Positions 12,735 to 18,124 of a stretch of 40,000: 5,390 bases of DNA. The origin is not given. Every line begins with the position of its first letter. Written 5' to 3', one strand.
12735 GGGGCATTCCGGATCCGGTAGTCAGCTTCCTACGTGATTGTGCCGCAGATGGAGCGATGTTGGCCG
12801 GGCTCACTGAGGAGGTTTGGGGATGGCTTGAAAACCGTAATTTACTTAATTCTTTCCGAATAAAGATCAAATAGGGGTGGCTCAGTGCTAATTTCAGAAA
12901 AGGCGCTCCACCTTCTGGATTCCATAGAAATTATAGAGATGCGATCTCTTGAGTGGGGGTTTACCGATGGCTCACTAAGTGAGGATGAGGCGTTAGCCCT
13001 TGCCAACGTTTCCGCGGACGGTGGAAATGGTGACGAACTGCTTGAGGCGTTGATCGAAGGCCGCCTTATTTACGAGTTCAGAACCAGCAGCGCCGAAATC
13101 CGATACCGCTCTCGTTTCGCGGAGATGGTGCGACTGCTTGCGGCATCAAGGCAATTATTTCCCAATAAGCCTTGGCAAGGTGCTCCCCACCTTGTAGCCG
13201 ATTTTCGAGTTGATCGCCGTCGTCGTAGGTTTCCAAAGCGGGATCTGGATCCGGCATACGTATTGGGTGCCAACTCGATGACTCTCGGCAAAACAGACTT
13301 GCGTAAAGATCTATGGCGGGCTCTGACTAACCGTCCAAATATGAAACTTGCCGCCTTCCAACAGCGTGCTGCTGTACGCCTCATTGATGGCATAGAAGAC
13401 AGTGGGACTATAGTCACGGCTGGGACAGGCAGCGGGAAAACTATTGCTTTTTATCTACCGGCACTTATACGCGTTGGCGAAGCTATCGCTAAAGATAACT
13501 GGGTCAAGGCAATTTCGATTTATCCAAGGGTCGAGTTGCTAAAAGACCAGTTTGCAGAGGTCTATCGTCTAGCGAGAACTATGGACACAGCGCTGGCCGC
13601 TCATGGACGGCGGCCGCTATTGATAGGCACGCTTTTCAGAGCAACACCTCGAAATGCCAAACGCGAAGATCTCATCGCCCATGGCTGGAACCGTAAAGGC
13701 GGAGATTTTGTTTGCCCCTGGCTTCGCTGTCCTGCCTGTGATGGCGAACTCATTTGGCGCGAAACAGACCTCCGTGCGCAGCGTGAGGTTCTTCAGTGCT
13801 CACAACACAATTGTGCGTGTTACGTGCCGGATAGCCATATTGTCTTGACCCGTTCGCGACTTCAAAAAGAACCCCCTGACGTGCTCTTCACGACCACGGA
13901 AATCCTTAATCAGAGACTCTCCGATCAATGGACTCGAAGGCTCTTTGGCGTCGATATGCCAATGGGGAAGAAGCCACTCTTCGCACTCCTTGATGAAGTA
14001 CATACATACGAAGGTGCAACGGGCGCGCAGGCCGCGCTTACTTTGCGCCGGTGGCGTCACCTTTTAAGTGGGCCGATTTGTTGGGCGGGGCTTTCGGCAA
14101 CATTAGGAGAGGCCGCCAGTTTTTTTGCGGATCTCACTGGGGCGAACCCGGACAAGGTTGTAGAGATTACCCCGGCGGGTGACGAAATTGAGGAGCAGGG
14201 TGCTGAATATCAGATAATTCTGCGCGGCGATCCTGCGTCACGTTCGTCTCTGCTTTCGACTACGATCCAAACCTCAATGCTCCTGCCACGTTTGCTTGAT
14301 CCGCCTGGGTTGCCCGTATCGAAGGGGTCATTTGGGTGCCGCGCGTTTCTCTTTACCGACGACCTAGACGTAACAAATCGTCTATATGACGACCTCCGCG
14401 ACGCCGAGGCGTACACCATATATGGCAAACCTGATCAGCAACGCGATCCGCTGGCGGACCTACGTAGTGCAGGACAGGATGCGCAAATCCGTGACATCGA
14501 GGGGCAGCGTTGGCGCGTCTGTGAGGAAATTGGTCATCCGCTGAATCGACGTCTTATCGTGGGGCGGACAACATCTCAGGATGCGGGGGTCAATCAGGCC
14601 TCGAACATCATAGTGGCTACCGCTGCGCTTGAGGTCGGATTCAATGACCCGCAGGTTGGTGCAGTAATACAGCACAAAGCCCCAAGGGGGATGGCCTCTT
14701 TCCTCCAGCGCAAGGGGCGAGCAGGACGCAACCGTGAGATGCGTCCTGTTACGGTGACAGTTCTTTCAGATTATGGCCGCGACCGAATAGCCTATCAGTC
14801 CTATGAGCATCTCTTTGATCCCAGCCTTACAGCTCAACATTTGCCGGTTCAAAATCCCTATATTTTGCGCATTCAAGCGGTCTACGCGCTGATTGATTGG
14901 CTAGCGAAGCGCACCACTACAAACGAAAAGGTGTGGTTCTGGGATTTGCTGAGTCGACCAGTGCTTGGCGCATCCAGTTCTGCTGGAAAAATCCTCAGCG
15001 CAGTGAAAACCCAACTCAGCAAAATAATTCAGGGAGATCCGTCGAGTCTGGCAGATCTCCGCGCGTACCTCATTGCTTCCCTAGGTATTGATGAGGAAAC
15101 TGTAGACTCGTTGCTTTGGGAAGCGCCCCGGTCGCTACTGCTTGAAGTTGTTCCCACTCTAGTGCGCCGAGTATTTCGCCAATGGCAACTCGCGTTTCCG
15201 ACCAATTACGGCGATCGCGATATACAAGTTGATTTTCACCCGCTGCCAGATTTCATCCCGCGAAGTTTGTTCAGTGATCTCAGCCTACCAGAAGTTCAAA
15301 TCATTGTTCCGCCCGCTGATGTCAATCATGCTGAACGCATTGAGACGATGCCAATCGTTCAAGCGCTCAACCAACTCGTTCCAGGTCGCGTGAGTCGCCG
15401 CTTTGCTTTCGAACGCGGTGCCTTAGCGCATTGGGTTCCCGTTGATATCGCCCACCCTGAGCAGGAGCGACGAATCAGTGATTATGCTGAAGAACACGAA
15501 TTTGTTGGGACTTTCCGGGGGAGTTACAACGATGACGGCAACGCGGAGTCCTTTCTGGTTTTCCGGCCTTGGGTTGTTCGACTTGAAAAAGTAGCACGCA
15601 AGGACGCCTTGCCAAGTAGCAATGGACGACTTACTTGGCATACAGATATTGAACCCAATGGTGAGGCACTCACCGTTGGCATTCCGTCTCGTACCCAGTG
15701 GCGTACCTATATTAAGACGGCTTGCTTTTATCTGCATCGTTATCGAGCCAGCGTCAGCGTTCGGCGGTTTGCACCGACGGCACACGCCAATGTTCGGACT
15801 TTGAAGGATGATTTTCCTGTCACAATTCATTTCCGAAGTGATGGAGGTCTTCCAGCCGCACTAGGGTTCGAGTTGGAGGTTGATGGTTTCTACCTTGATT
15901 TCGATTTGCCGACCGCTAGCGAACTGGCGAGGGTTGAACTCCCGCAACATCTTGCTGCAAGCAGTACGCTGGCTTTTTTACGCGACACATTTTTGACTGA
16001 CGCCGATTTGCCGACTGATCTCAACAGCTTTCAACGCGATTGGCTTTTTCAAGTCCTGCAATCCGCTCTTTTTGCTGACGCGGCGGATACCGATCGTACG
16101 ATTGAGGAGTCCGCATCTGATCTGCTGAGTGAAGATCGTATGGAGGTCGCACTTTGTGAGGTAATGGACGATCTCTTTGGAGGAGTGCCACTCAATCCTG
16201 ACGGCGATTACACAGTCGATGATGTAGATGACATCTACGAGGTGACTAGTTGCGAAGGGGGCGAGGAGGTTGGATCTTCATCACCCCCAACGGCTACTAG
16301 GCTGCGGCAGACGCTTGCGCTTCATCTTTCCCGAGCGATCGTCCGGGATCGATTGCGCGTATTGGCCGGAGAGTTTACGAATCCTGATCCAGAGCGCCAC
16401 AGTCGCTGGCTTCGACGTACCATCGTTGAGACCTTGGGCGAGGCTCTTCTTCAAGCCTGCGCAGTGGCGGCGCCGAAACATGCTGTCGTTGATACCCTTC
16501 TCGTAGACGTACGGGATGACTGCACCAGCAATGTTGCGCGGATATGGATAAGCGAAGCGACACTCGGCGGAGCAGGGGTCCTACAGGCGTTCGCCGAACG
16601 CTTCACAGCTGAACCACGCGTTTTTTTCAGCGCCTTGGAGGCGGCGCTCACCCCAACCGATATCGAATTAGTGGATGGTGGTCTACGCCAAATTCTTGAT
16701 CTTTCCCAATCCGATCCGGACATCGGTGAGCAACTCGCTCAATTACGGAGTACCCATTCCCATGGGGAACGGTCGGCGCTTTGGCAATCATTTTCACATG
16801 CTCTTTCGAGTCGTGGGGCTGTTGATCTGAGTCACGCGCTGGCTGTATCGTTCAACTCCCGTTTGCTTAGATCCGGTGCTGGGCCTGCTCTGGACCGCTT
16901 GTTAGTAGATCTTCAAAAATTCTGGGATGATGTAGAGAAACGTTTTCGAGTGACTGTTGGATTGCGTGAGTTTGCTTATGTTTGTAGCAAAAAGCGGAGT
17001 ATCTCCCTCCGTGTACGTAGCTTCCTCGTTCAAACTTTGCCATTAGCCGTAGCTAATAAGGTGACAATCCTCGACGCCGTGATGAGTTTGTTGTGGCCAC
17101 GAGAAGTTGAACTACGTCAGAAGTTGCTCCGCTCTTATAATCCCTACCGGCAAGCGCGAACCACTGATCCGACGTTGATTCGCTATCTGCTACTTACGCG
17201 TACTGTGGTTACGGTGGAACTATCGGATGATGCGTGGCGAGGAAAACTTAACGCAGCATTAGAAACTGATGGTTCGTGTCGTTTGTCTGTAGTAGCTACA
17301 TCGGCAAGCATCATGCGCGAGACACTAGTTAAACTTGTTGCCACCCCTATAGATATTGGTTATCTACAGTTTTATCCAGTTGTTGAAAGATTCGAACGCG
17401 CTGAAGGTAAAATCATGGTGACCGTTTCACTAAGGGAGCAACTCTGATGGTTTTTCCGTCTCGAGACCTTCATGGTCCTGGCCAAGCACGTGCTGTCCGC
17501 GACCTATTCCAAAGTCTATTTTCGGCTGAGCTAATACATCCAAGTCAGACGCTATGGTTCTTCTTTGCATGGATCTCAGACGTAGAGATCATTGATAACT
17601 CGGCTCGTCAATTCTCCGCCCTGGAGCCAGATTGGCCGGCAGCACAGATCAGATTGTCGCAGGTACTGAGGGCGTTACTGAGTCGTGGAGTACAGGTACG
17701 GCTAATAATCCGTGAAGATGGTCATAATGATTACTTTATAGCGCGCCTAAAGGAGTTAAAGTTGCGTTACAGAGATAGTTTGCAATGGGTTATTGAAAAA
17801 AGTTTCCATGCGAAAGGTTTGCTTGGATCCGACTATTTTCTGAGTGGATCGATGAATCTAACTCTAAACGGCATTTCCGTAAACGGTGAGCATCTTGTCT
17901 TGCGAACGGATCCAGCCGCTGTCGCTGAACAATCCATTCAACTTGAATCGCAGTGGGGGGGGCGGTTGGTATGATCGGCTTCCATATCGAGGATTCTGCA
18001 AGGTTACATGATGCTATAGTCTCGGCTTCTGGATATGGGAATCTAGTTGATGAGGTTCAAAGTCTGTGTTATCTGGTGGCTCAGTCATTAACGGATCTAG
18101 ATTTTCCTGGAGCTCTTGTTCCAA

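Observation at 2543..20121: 17.6-kb eight-gene operon with three different SF2 helicases, a P-loop NTPase and a PLD nuclease, almost fully translationally coupled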

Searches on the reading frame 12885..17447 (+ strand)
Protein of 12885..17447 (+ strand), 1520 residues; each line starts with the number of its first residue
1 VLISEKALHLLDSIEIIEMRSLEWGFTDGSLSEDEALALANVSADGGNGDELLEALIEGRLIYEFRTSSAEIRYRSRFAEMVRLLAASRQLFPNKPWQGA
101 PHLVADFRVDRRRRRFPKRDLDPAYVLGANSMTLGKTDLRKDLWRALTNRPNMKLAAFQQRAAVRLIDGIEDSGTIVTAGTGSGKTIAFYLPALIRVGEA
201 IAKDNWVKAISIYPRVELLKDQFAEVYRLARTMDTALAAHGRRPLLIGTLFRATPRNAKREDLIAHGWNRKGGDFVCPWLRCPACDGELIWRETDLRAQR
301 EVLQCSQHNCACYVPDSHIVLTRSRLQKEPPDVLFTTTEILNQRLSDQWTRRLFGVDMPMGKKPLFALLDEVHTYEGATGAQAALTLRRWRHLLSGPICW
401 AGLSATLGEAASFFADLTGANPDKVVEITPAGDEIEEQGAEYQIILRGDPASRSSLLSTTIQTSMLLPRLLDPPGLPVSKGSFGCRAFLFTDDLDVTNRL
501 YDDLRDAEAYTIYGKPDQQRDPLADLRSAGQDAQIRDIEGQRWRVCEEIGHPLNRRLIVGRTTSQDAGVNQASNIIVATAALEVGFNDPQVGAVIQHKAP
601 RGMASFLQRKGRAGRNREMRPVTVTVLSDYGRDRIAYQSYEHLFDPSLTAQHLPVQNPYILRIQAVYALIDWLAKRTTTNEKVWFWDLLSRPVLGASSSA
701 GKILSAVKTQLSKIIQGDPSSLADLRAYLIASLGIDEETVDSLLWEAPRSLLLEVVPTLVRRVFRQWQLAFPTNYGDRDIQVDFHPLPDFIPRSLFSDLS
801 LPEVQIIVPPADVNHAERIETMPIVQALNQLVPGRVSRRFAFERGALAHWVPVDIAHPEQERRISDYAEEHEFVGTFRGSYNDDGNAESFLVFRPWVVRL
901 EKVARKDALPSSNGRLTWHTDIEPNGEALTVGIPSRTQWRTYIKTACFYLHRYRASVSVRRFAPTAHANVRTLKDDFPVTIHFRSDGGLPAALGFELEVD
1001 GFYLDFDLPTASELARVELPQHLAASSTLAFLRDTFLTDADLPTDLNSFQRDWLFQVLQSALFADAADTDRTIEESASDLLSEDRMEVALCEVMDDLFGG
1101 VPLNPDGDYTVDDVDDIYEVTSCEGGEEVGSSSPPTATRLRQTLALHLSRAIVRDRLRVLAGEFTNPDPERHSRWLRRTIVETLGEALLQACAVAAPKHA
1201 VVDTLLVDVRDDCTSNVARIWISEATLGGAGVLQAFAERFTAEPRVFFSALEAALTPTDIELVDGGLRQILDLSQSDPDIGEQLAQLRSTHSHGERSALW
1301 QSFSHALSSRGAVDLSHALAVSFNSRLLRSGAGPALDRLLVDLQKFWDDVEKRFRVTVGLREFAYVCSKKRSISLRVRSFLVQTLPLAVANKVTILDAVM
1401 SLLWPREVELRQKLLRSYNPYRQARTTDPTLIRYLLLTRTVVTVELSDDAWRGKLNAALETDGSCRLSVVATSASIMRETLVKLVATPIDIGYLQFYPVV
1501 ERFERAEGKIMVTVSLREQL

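Call 5: search_protein_families(library=ncbifam, proteins=[window:12885-17447:+], max_evalue=0.001)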
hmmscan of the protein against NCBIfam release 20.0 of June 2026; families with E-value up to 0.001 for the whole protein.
window:12885-17447:+ (1520 aa): 15 families
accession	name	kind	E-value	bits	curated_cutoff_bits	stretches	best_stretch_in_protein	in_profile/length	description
NF041067.1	DpdJ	equivalog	0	1758.8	800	1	11-1519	1-1480/1482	protein DpdJ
TIGR04121.1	DEXH_lig_assoc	equivalog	1e-17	63.2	850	3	574-617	304-347/804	ligase-associated DNA damage response DEXH box helicase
TIGR03817.1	DECH_helic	hypoth_equivalog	1.6e-15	56.4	874.1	1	576-669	333-425/742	helicase/secretion neighborhood putative DEAH-box helicase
NF007284.0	PRK09751.1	equivalog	1.1e-12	46.1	1496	1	322-427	139-237/1538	ATP-dependent helicase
NF010338.0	PRK13767.1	equivalog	4.9e-09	35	849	0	574-616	343-385/877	ATP-dependent helicase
TIGR00614.1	recQ_fam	subfamily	3.5e-08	32.7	219.8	1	571-618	275-322/470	RecQ family ATP-dependent DNA helicase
TIGR01389.1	recQ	equivalog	3.8e-08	32.2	640.2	1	561-617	263-319/591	DNA helicase RecQ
NF008279.0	PRK11057.1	equivalog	5.1e-07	28.5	1015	1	561-616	275-330/608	ATP-dependent DNA helicase RecQ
NF053636.1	DDHlcsCsdAPsy1082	equivalog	2.8e-06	26.1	890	1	133-226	4-94/512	DEAD/DEAH box helicase CsdA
NF041063.1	DpdF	equivalog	2e-05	23.4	550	0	572-617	428-473/813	protein DpdF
NF008744.0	PRK11776.1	equivalog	3e-05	22.8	524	0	141-234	13-100/460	ATP-dependent RNA helicase DbpA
NF053631.1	RNA_helic_CshA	equivalog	3.1e-05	23.1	646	0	139-234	6-95/434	degradosome RNA helicase CshA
TIGR03158.1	cas3_cyano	exception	6.2e-05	22.3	69.1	0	176-235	18-68/357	type I-D CRISPR-associated helicase Cas3'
TIGR02621.3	cas3_GSU0051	exception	0.00024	20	400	0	568-638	328-394/854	type I-G CRISPR-associated helicase/endonuclease Cas3g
NF008394.0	PRK11192.1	equivalog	0.00085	18.2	507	0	133-197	4-65/441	ATP-dependent RNA helicase SrmB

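Call 6: search_protein_families(library=pfam, proteins=[window:12885-17447:+], max_evalue=0.01)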
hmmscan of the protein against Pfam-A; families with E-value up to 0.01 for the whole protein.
window:12885-17447:+ (1520 aa): 2 families
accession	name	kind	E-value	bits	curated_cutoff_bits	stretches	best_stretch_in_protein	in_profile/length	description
PF00270.35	DEAD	-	1.9e-12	47.7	26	1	160-235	4-74/167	DEAD/DEAH box helicase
PF00271.37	Helicase_C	-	8.3e-08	32.9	23.5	1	570-616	63-109/110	Helicase conserved C-terminal domain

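Call 35: search_dna_similar(query=window:12885-17447:+, collection=plasmids, mode=protein, max_rows=12)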
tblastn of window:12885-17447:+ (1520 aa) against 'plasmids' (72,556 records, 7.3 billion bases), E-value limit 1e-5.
Records with a match: 61; places in all: 71; records where one place covers at least 80% of the query: 6.
Best place of each record, by identity: <60% 61.
By first word of the organism name: Pantoea 38; Nostoc 2; Agrobacterium 1; Shinella 1; Paenibacillus 1; Enterobacter 1; Deinococcus 1; Caulobacter 1; Allocoleopsis 1; Methylobacterium 1; and 13 more.
By predicted mobility (MOB-suite, as given by PLSDB): non-mobilizable 55; conjugative 4; mobilizable 2.
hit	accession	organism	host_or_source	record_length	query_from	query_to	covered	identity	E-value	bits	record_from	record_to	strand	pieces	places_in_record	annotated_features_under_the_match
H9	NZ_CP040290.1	Nostoc sp. C057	Phaeoceros,pure culture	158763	9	1518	99%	39.0%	0e+0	937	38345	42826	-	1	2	dpdJ: protein DpdJ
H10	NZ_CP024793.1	Nostoc flagelliforme CCNUN1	cell culture,desert soil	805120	9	1518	99%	38.9%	0e+0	931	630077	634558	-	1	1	dpdJ: protein DpdJ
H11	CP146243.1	Agrobacterium vitis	Vitis vinifera,cell culture,Grape gall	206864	14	1520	99%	38.0%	0e+0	772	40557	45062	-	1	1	dpdJ: protein DpdJ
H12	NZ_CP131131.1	Shinella zoogloeoides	isolate,Activated charcoal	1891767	14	1520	99%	37.5%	0e+0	764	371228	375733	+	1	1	none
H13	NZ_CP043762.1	Paenibacillus sp. 37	whole organism,rhizosphere of Abies ...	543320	1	1518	100%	36.1%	0e+0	850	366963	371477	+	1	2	dpdJ: protein DpdJ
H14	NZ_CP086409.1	Enterobacter cloacae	water,water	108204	24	1520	93%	34.5%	0e+0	703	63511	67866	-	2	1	dpdJ: protein DpdJ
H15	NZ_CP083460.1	Deinococcus taeanensis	whole organism,coastal dune soil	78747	10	841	55%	27.5%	7e-47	193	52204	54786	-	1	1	DEAD/DEAH box helicase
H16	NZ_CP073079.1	Caulobacter sp. S6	pure culture,soil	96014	3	852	56%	26.6%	2e-41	176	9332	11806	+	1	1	AAA domain-containing protein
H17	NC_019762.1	Allocoleopsis franciscana PCC 7113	-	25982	10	840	55%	26.0%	3e-36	158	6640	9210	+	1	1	DEAD/DEAH box helicase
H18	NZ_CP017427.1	Methylobacterium sp. XJLW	single cell,soil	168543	147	858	47%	29.4%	7e-35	154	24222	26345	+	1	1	AAA domain-containing protein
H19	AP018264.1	Scytonema sp. NIES-4073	-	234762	154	862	47%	27.1%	3e-60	238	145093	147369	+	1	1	hypothetical protein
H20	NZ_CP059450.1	Azospirillum brasilense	Prokaryotes,soil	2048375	151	852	46%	27.0%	2e-36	159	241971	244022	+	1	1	none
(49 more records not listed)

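Call 43: search_protein_families(library=padloc, proteins=[window:12885-17447:+], max_evalue=0.001)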
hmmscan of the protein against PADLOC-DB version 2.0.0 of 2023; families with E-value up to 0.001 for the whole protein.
window:12885-17447:+ (1520 aa): 39 families (the best 25 are shown)
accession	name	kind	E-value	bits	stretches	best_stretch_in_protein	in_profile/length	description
PDLC02896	DpdJ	-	0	1552.3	1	8-1519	10-1485/1487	DpdJ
PDLC02893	DpdJ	-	5.2e-172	571.9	1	10-850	12-871/876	DpdJ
PDLC02898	DpdJ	-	2.1e-89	298.6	1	10-488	12-503/506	DpdJ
PDLC02895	DpdJ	-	1e-46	156.5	1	9-704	701-1415/2112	DpdJ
PDLC02894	DpdJ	-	7.7e-25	85.4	1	1174-1518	288-622/625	DpdJ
PDLC00035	DruE3|DruE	-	5.2e-20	68.8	3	574-682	1061-1170/1460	SNF2 family N-terminal domain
PDLC03960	SngC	-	4.9e-19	66.5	2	154-433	24-223/720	-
PDLC00037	DruE3|DruE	-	2.8e-17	59.8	3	574-678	1058-1163/2055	SNF2 family N-terminal domain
PDLC02503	BrxHI|BrxHII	-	6e-17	59.2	2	562-620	288-346/698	BrxHI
PDLC00036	DruE3|DruE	-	5.5e-16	54.8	2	175-222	111-158/2023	SNF2 family N-terminal domain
PDLC02570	DrmA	-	2.6e-13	47.2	2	571-655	580-663/851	DrmA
PDLC00013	DruE1|DruE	-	1.9e-11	40.6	1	171-436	106-398/1776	SNF2 family N-terminal domain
PDLC02861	DpdF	-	9e-11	38.8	1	561-616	278-333/611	DpdF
PDLC00015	DruE2|DruE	-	1.4e-10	37.5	2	153-198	95-138/1887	SNF2 family N-terminal domain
PDLC02864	DpdF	-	8.2e-10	36.1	1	561-617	273-329/610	DpdF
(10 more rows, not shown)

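Call 46: search_solved_structures(query=window:12885-17447:+, max_evalue=0.001)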
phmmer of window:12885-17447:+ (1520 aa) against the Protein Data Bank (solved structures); distinct sequences matched with E-value up to 0.001: 11.
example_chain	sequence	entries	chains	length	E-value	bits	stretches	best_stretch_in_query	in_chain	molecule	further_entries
5v9x_A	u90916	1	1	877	1.3e-07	32.5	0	574-616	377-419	ATP-dependent DNA helicase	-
8i9z_CW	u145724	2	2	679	5.6e-06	27.2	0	171-221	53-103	ATP-dependent RNA helicase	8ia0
9tu7_Y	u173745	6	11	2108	1.2e-05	26.1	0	320-410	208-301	DEAD/DEAH box helicase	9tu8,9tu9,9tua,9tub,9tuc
4tyw_A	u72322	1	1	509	3.3e-05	24.6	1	136-256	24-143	ATP-dependent RNA helicase MSS116, mitochondrial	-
3sqx_A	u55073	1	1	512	3.3e-05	24.6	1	136-256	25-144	ATP-dependent RNA helicase MSS116, mitochondrial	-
4tyn_A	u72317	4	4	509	3.4e-05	24.6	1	136-256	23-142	ATP-dependent RNA helicase MSS116, mitochondrial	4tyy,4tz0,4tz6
3i5x_A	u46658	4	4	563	4.1e-05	24.3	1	136-256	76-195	ATP-dependent RNA helicase MSS116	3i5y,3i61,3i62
3sqw_A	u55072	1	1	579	4.7e-05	24.1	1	136-256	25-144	ATP-dependent RNA helicase MSS116, mitochondrial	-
5lst_A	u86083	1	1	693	5.3e-05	23.9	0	570-619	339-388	ATP-dependent DNA helicase Q4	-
4tmu_A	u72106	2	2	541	5.6e-05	23.8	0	573-616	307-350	RecQ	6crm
6znp_A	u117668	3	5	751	6.2e-05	23.7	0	174-231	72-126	Uncharacterized ATP-dependent helicase YprA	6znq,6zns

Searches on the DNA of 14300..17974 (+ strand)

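Call 34: search_dna_similar(query=window:14300-17974:+, collection=ecoli_genomes, mode=distant, max_rows=8)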
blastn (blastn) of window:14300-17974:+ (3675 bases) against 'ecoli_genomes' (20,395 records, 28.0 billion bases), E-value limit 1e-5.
Records with a match: 54; places in all: 54; records where one place covers at least 80% of the query: 0.
Genomes with a match: 54 of 5426; with a place that covers at least 80% of the query: 0. Places per genome that has any: lowest 1, median 1, highest 1. On chromosomes: 54 places; on plasmids: 0.
Best place of each record, by identity: 60-80% 54.
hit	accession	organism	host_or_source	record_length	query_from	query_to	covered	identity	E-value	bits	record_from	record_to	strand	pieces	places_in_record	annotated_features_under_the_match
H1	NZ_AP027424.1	Escherichia coli strain B27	Musca domestica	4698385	265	522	7%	70.5%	5e-24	123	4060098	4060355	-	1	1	dpdJ: protein DpdJ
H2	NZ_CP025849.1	Escherichia coli strain 600468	Homo sapiens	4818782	275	522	7%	70.2%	3e-21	114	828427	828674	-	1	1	dpdJ: protein DpdJ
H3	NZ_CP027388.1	Escherichia coli strain 2011C-4251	Homo sapiens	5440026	275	522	7%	70.2%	3e-21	114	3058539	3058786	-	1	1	dpdJ: protein DpdJ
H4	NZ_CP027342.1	Escherichia coli strain 2014C-4587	Homo sapiens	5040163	275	522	7%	70.2%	3e-21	114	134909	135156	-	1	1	dpdJ: protein DpdJ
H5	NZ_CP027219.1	Escherichia coli strain 2015C-3163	Homo sapiens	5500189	275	522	7%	70.2%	3e-21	114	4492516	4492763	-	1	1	dpdJ: protein DpdJ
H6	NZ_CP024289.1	Escherichia coli O178:H19 strain 2012C-4431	Homo sapiens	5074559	275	522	7%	70.2%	3e-21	114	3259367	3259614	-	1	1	dpdJ: protein DpdJ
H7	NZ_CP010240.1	Escherichia coli strain C7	cow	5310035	275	522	7%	70.2%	3e-21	114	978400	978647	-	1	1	dpdJ: protein DpdJ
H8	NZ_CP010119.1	Escherichia coli strain C3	cow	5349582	275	522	7%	70.2%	3e-21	114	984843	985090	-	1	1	dpdJ: protein DpdJ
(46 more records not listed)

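Call 36: get_annotated_region(hit=H1, flank=17000)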
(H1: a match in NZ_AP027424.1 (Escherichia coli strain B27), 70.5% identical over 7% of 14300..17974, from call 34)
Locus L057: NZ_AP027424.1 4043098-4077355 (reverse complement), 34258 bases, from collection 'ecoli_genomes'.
description: Escherichia coli strain B27 isolate B27 chromosome, complete genome
organism: Escherichia coli strain B27 (NCBI taxid 562)
replicon: chromosome; assembly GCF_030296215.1
host: Musca domestica; source: whole body; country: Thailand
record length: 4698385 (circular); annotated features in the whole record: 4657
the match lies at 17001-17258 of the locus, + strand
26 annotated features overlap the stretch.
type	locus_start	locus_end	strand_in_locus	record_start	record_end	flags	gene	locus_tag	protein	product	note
CDS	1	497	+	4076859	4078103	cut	-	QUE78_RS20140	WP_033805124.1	tyrosine-type recombinase/integrase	-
CDS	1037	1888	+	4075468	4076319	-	-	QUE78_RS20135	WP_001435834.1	hypothetical protein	-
CDS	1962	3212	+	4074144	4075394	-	dpdA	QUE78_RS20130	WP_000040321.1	tRNA-guanine transglycosylase DpdA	-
CDS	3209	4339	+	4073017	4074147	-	dbpB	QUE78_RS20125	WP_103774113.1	DGQHR domain-containing protein DpdB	-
CDS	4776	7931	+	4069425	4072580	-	dpdE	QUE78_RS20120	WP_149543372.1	protein DpdE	-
CDS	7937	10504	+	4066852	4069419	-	dpdF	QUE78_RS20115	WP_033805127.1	protein DpdF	-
CDS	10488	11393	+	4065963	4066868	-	dpdG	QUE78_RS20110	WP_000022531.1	protein DpdG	-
CDS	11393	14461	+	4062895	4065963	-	dpdH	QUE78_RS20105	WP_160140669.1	protein DpdH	-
CDS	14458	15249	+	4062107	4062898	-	-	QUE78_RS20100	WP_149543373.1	hypothetical protein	-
CDS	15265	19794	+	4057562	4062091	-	dpdJ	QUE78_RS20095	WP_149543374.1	protein DpdJ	-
CDS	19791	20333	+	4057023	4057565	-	dpdK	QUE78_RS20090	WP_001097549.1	phospholipase D-like domain-containing protein DpdK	-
CDS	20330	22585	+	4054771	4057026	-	dpdD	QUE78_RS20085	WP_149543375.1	protein DpdD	-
CDS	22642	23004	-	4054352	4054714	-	queD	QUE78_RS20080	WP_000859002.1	6-carboxytetrahydropterin synthase QueD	-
CDS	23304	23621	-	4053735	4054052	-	-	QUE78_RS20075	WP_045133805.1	putative zinc ribbon protein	-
CDS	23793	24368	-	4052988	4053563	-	-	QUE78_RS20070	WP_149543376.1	inovirus-type Gp2 protein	-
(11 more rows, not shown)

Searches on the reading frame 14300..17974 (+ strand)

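Call 88: search_protein_families(library=ncbifam, proteins=[L057:14458-15249:+], max_evalue=0.01)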
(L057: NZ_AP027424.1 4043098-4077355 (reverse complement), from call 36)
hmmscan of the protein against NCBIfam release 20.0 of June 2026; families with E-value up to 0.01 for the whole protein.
L057:14458-15249:+ (263 aa): 1 family
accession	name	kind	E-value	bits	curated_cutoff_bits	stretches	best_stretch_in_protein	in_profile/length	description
NF041066.2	DpdI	equivalog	2.9e-27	96.2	150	1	31-259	11-238/239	protein DpdI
